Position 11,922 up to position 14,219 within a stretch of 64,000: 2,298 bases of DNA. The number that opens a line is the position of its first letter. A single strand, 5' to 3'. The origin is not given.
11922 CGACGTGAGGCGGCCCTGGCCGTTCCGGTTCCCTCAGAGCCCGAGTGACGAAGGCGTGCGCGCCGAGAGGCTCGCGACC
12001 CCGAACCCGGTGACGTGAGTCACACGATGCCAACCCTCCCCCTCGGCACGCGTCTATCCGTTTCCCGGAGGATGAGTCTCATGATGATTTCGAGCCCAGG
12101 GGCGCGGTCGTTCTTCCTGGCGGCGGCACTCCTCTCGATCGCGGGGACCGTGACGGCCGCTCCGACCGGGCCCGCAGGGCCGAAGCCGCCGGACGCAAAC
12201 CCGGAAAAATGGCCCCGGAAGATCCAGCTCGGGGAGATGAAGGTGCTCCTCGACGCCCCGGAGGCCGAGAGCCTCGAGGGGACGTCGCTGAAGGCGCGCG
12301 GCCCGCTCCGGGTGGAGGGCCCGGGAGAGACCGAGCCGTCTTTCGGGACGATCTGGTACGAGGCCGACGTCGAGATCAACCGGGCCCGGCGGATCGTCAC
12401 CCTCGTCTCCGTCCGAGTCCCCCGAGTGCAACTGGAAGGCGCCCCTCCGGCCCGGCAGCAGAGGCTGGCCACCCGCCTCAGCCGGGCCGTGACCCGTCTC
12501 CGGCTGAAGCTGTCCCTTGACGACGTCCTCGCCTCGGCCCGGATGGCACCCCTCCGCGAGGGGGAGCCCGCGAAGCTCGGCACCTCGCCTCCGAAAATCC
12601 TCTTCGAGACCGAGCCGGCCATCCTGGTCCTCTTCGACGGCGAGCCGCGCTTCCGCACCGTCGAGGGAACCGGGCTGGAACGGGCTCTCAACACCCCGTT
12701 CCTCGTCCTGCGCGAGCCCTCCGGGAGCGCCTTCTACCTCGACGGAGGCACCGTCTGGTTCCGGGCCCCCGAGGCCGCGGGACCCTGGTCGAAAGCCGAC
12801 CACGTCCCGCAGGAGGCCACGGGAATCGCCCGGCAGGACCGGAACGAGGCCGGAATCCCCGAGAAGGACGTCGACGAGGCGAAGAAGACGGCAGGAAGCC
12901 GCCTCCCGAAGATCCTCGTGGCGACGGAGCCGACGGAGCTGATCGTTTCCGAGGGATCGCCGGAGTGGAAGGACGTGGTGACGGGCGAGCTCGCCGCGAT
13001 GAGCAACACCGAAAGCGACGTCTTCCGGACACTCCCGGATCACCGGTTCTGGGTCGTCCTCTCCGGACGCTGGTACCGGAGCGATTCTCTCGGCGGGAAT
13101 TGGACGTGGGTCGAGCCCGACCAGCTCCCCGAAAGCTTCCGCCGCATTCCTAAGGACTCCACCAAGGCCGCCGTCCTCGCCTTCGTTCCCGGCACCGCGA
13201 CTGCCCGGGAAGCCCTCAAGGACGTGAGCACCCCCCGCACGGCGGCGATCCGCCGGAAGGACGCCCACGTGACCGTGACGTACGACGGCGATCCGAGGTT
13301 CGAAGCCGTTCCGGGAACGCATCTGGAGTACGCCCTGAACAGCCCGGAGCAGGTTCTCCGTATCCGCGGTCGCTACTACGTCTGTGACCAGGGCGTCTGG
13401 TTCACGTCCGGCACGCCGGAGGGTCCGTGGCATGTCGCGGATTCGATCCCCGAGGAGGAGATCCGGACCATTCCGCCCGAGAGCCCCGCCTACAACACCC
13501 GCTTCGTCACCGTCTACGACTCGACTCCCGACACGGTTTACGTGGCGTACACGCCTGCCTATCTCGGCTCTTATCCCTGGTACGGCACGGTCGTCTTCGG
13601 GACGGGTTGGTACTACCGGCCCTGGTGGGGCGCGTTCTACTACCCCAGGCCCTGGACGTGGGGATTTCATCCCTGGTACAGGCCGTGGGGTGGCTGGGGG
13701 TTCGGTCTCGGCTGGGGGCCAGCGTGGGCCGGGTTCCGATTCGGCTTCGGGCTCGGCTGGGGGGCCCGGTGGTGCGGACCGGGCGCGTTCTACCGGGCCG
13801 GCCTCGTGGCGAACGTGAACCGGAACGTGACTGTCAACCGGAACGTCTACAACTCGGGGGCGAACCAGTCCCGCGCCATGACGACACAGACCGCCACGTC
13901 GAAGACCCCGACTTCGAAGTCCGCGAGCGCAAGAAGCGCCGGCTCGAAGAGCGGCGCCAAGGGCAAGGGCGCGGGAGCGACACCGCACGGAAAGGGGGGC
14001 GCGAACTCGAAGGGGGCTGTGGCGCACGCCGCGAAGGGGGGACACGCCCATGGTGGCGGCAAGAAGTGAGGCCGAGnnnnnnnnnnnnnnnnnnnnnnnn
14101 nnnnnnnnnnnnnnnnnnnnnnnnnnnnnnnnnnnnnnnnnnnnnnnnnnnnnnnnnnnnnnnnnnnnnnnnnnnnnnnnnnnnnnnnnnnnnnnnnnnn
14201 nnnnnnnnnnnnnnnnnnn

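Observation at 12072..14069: Lead gene of the operon: triple-repeat secreted protein with a Trp-rich YXWGXW-like C-terminal segment and a basic Lys/Gly tail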

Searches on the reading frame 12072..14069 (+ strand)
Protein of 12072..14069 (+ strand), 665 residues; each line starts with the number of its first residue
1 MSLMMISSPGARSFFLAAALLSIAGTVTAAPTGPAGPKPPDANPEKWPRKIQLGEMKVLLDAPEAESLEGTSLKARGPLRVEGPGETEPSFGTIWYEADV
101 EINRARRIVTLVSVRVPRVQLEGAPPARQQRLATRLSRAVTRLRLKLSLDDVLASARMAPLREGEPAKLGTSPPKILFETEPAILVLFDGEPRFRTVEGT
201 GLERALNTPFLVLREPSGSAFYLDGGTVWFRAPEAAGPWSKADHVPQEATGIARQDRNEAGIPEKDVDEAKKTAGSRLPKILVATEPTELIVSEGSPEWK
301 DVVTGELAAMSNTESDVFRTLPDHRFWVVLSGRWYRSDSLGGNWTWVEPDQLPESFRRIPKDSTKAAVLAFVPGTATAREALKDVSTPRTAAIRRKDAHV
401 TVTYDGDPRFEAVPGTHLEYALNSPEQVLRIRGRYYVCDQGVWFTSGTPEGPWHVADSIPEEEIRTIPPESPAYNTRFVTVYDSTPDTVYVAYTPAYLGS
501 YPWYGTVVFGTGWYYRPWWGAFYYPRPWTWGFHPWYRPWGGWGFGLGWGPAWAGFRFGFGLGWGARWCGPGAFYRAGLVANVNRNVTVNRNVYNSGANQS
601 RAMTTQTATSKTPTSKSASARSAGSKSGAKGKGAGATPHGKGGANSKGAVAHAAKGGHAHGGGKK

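Call 5: search_protein_families(library=pfam, proteins=[window:12072-14069:+], max_evalue=0.1)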
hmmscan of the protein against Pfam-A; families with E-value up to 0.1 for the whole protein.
window:12072-14069:+ (665 aa): 0 families

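Call 6: search_protein_families(library=ncbifam, proteins=[window:12072-14069:+], max_evalue=0.1)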
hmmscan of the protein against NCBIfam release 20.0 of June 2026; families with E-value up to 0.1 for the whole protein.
window:12072-14069:+ (665 aa): 0 families

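Call 8: find_homologous_proteins(query=window:12072-14069:+)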
Query window:12072-14069:+ (665 aa): 466 proteins with E <= 0.001 among 8000 candidates; the best 120 are listed.
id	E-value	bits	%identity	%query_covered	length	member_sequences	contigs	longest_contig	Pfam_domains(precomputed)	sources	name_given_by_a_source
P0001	0.0e+0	1531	100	100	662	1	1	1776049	-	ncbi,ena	-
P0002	0.0e+0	1054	73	93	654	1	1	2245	-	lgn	-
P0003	2.9e-284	963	66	93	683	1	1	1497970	-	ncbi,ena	-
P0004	1.6e-280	951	66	93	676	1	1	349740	-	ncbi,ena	-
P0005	5.4e-280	949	65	95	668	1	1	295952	-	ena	-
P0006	9.0e-280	948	64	98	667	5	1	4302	-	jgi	jgi:hypothetical protein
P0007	6.5e-277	939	67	84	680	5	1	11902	-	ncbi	ncbi:MAG TPA: hypothetical protein VF376_14325 [Thermoanaerobaculia bacterium]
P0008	1.3e-276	938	66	91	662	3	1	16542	-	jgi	jgi:hypothetical protein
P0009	2.5e-275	934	61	92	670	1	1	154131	-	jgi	jgi:hypothetical protein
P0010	4.8e-275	933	65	91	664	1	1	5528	-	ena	-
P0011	8.6e-274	929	66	90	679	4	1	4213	-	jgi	jgi:hypothetical protein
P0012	1.5e-273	928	67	87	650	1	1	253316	-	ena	-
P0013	3.3e-273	927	67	89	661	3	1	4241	-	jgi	jgi:hypothetical protein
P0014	2.7e-272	924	66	86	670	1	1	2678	-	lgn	-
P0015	3.4e-271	920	62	96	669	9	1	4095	-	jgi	jgi:hypothetical protein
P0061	5.7e-160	552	46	82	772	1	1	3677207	-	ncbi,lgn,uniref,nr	ncbi:hypothetical protein [Geobacter sp. AOG1]|uniref:hypothetical protein n=1 Tax=Geobacter sp. AOG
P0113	2.3e-135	471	42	82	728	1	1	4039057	-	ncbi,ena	-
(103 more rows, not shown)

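Call 9: search_solved_structures(query=window:12072-14069:+, max_evalue=10)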
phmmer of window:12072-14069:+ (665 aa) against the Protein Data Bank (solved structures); distinct sequences matched with E-value up to 10: 0.

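Call 10: find_encoding_contigs(protein=P0003, flank=8000, max_places=2)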
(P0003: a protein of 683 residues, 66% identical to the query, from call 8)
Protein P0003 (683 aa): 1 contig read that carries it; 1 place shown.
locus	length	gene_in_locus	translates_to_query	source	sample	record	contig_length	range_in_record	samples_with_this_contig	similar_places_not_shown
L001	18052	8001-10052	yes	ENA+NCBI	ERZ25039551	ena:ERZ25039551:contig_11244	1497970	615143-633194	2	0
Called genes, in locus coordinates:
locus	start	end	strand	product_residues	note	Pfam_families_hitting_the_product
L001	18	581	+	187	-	-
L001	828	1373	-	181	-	-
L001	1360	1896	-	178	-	PF04542:Sigma70_r2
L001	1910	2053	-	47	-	-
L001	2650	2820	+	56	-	-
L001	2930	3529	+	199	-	PF13302:Acetyltransf_3, PF13420:Acetyltransf_4 (weak), PF00583:Acetyltransf_1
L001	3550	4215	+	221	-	-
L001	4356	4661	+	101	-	-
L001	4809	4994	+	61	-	-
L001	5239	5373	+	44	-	-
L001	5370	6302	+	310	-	-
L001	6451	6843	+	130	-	PF01035:DNA_binding_1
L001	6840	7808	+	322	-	-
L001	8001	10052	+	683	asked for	-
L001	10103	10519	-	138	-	PF00190:Cupin_1 (weak), PF05899:Cupin_3 (weak), PF02311:AraC_binding, PF07883:Cupin_2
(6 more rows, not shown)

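Call 11: find_encoding_contigs(protein=P0061, flank=8000, max_places=2)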
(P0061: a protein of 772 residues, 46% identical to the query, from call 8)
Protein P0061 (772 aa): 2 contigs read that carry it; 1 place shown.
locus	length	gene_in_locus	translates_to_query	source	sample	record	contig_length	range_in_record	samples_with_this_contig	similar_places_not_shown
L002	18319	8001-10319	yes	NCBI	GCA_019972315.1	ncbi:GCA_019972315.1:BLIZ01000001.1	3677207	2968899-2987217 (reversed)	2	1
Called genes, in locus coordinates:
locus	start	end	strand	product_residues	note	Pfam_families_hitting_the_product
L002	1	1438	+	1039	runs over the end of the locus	PF08448:PAS_4, PF08447:PAS_3, PF01590:GAF, PF13185:GAF_2, PF13492:GAF_3, PF00989:PAS, PF08447:PAS_3, PF01590:GAF, +6 more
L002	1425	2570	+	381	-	PF00072:Response_reg, PF00512:HisKA, PF02518:HATPase_c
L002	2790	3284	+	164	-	PF13525:YfiO (weak), PF13174:TPR_6 (weak)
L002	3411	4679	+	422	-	PF13191:AAA_16, PF13604:AAA_30 (weak), PF13245:AAA_19 (faint), PF13401:AAA_22, PF09848:SLFN-g3_helicase (faint), PF01471:PG_binding_1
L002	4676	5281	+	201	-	PF16537:T2SSB (weak)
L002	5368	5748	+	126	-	-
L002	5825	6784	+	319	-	PF14346:DUF4398, PF00691:OmpA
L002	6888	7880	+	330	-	PF03279:Lip_A_acyltrans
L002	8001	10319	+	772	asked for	-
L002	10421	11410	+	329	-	PF02685:Glucokinase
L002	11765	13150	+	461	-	PF01171:ATP_bind_3, PF11734:TilS_C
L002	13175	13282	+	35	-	-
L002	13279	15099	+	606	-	PF06480:FtsH_ext, PF06068:TIP49 (weak), PF00004:AAA, PF07728:AAA_5 (weak), PF17862:AAA_lid_3, PF01434:Peptidase_M41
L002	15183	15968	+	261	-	PF00809:Pterin_bind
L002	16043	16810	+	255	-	PF19293:CdaA_N (weak), PF02457:DAC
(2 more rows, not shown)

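Call 12: find_encoding_contigs(protein=P0113, flank=8000, max_places=2)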
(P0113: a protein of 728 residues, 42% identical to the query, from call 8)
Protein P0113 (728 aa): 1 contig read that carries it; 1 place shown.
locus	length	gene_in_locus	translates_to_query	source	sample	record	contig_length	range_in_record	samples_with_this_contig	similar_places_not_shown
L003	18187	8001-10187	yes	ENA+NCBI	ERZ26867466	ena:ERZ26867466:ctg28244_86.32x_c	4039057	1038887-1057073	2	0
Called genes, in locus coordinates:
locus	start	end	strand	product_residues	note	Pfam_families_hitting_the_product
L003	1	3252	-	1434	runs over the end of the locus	PF00270:DEAD, PF04851:ResIII, PF00271:Helicase_C, PF22590:Cas3-like_C_2 (weak), PF19306:WHD_Lhr, PF08494:DEAD_assoc, PF23235:WHD_3rd_Lhr, PF23234:WHD_4th_Lhr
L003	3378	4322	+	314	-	PF00160:Pro_isomerase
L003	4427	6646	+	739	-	PF04392:ABC_sub_bind (faint), PF00989:PAS, PF08448:PAS_4 (faint), PF13188:PAS_8, PF13426:PAS_9, PF08447:PAS_3, PF00512:HisKA, PF02518:HATPase_c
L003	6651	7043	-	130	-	PF00072:Response_reg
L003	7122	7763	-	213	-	PF00072:Response_reg, PF00196:GerE, PF08281:Sigma70_r4_2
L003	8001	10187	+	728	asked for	-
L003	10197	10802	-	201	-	PF13590:DUF4136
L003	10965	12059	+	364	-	PF04338:DUF481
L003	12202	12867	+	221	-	PF04203:Sortase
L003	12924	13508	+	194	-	-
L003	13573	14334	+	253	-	PF09865:DUF2092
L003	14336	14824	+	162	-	PF20125:DUF6515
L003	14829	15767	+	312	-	-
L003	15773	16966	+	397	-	PF01103:Omp85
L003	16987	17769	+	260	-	PF14023:Bestrophin-like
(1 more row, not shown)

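Call 16: find_related_loci(query=A1, collection=genome_contigs, flank=10000)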
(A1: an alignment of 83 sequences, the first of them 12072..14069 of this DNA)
Query A1 (665 aa) in genome_contigs; peptide patterns used: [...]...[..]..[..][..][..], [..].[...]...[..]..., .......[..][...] (x = any residue, [..] = any of these).
600 stretches matched a pattern (row limit reached: there are more); 576 encode a relative of the query (tblastn E <= 1e-3); the best 80 are kept; 80 distinct loci.
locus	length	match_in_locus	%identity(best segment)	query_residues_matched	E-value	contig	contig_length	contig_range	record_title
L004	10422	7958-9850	62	15-634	0e+0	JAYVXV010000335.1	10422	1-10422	MAG: Holophagaceae bacterium isolate GL85_DN_metabinner_16 GL85_DN_metabinner_16_334, whole genome shotgun sequence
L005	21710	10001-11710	67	37-600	0e+0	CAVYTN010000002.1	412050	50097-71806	MAG: uncultured Alphaproteobacteria bacterium isolate MFD05513.bin.2.93 genome assembly, contig: contig_1132, whole geno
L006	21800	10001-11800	63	47-641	0e+0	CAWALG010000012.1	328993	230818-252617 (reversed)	MAG: uncultured Acidobacteriota bacterium isolate MFD02199.bin.2.50 genome assembly, contig: contig_18421, whole genome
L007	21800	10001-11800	68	46-632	0e+0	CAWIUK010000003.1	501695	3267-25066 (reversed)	MAG: uncultured Acidobacteriota bacterium isolate MFD01872.bin.2.157 genome assembly, contig: contig_120609, whole genom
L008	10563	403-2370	55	11-638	0e+0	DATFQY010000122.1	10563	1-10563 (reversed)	MAG TPA_asm: Thermoanaerobaculia bacterium isolate SMAG_U9343 k141_2959346, whole genome shotgun sequence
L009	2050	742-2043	65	45-478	0e+0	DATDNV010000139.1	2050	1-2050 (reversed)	MAG TPA_asm: Thermoanaerobaculia bacterium isolate SMAG_U446 k141_78707, whole genome shotgun sequence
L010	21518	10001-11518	47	47-555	2e-147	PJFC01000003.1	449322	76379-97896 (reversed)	MAG: Geobacter sp. isolate H2geo H2geo_contig_3, whole genome shotgun sequence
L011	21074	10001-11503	45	47-563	1e-139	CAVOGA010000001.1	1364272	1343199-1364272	MAG: uncultured Gammaproteobacteria bacterium isolate MFD09964.bin.1.275 genome assembly, contig: contig_1094, whole gen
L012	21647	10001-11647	42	16-567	5e-139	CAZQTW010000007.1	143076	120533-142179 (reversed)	MAG TPA_asm: uncultured Planctomycetales bacterium isolate SRP167436_co1_220 genome assembly, contig: NODE_59_length_143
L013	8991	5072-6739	41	4-565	4e-139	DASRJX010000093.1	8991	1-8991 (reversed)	MAG TPA_asm: Candidatus Cryosericum sp. isolate SMAG_U10147 k141_4037141, whole genome shotgun sequence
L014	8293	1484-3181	41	9-575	1e-138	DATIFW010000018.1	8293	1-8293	MAG TPA_asm: Thermoanaerobaculia bacterium isolate SMAG_U16405 k141_1352665, whole genome shotgun sequence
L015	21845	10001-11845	39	42-652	2e-138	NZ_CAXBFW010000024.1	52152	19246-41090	MAG: uncultured Gilvimarinus sp. isolate ERR2762141_concoct_130 ERZ3421844.676, whole genome shotgun sequence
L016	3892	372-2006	42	47-598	4e-142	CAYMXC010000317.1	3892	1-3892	MAG TPA_asm: uncultured Phycisphaerae bacterium isolate SRP167436_co1_20 genome assembly, contig: NODE_39108_length_3892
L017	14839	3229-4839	42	2-564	7e-138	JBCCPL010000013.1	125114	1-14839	MAG: Pseudomonadota bacterium isolate P01_D01_bin.127 k141_208843_length_125114_cov_15.5879, whole genome shotgun sequen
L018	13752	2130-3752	40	1-559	7e-138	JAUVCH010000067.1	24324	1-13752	MAG: Gammaproteobacteria bacterium isolate CSMAG_266 CSMAG_266_k141_151461_length_24324_cov_6.9061, whole genome shotgun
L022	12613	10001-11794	40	5-593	1e-136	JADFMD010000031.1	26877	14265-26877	MAG: Gemmatimonadetes bacterium isolate B56T3L14 B56T3L14_NODE922, whole genome shotgun sequence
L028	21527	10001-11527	42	46-570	1e-134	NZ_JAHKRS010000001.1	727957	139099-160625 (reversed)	Pseudomaricurvus albidus strain HHU G3-2 NODE_1_length_727957_cov_50.215127, whole genome shotgun sequence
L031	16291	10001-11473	43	47-548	2e-133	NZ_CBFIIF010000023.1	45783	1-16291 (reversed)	MAG: Congregibacter sp. isolate Co_bin_804_indstr Co_bin_804_indstr_c23, whole genome shotgun sequence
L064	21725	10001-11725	37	42-626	1e-125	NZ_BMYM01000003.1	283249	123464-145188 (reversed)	Parahalioglobus pacificus strain KCTC 23430 sequence3, whole genome shotgun sequence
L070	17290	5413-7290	37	39-657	5e-125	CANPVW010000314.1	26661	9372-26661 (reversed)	MAG: uncultured bacterium isolate 3300025554_5 genome assembly, contig: 3300025554.a:Ga0210060_1000239, whole genome sho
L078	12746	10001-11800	38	15-641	7e-124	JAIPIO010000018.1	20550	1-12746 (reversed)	MAG: Kiritimatiellales bacterium isolate Tobar13.5m-G79 Tobar13-5m-C2937, whole genome shotgun sequence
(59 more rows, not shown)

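Call 29: predict_structure(alignment_id=A1)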
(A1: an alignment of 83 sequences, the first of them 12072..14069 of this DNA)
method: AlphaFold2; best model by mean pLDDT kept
length: 665 residues; sequences in the alignment: 83
mean_pLDDT: 78.8   pTM: 0.77
mean pLDDT of the five models: 78.8, 78.0, 77.9, 77.3, 76.6
residues with pLDDT >= 90: 379; 70-90: 104; 50-70: 40; < 50: 142
segments of 3 or more residues with pLDDT < 50: 1-20, 22-24, 27-32, 545-590, 603-665
pLDDT, mean of each block of 10 residues (from residue 1): 34 45 47 50 76 96 96 97 93 97 95 98 96 98 96 94 83 94 89 93 89 94 92 97 97 86 84 85 92 95 98 94 97 95 94 98 94 93 90 93 92 96 91 95 97 97 95 93 96 89 91 82 66 67 48 38 34 28 29 62 43 37 35 37 37 33 32
secondary structure, 60 per line:
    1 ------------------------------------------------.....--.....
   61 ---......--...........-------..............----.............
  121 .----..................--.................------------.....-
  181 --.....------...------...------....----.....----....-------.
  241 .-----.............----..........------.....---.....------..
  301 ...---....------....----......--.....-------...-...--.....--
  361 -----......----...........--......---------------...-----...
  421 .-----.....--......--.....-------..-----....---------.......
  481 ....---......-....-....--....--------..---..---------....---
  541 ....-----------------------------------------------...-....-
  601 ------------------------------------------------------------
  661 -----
elements in order: E49-53 E56-60 E64-69 E72-82 E90-103 E108-121 H126-143 E146-148 H149-162 E175-179 E183-187 E194-196 E203-205 E212-215 E220-224 E229-232 H247-259 H264-273 E280-284 E288-292 E299-303 E307-310 E317-320 E325-330 E333-337 E345-347 H354-358 H366-371 H376-386 E389-394 E410-412 E418-421 E427-431 E434-439 E442-446 H461-464 H474-478 E479-484 E488-493 H495-498 E500-503 E506-509 E534-537 E541-544 H596-599

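Call 49: search_solved_structures(query=A1, max_evalue=10, show_alignments=2)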
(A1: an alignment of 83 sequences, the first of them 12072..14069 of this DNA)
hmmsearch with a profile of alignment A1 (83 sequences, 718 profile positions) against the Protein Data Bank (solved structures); distinct sequences matched with E-value up to 10: 1.
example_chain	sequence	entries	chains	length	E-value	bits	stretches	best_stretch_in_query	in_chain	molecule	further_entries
6zj3_SK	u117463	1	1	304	0.58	11.8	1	549-679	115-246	Ribosomal protein eS8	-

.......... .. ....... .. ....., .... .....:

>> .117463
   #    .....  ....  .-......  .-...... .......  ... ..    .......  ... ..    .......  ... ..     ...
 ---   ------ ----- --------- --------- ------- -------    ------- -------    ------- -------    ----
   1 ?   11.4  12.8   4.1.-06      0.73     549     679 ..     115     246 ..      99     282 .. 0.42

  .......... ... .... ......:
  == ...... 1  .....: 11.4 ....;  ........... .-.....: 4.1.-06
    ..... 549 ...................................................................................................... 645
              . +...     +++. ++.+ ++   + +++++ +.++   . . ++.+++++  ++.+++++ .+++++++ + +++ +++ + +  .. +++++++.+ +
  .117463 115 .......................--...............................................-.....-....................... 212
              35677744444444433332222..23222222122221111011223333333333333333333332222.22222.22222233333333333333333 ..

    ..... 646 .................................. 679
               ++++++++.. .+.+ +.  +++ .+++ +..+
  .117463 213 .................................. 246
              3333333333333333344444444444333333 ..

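Call 57: find_encoding_contigs(protein=P0001, flank=6000, max_places=2)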
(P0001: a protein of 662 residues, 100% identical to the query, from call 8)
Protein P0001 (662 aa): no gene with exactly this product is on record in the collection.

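Call 58: find_encoding_contigs(protein=P0005, flank=7000, max_places=2)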
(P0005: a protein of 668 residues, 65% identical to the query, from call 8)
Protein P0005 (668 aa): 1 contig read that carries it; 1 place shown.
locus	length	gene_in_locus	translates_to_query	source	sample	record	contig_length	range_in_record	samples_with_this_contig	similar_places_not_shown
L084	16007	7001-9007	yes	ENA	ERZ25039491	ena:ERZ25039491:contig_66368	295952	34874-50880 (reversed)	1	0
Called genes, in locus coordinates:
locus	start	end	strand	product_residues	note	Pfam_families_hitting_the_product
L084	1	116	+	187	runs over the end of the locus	PF00111:Fer2 (weak), PF13085:Fer2_3 (weak), PF01799:Fer2_2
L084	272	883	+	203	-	-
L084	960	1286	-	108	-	-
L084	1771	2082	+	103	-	PF20256:MoCoBD_2 (weak)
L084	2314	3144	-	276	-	-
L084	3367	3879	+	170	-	PF02870:Methyltransf_1N, PF01035:DNA_binding_1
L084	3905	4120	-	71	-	-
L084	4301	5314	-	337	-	PF00326:Peptidase_S9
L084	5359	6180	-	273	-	PF02897:Peptidase_S9_N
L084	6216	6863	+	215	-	PF03473:MOSC, PF03475:YiiM_3-alpha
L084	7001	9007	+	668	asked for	-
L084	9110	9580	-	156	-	-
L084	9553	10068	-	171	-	PF01145:Band_7 (weak)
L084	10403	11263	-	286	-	-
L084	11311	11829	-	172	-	-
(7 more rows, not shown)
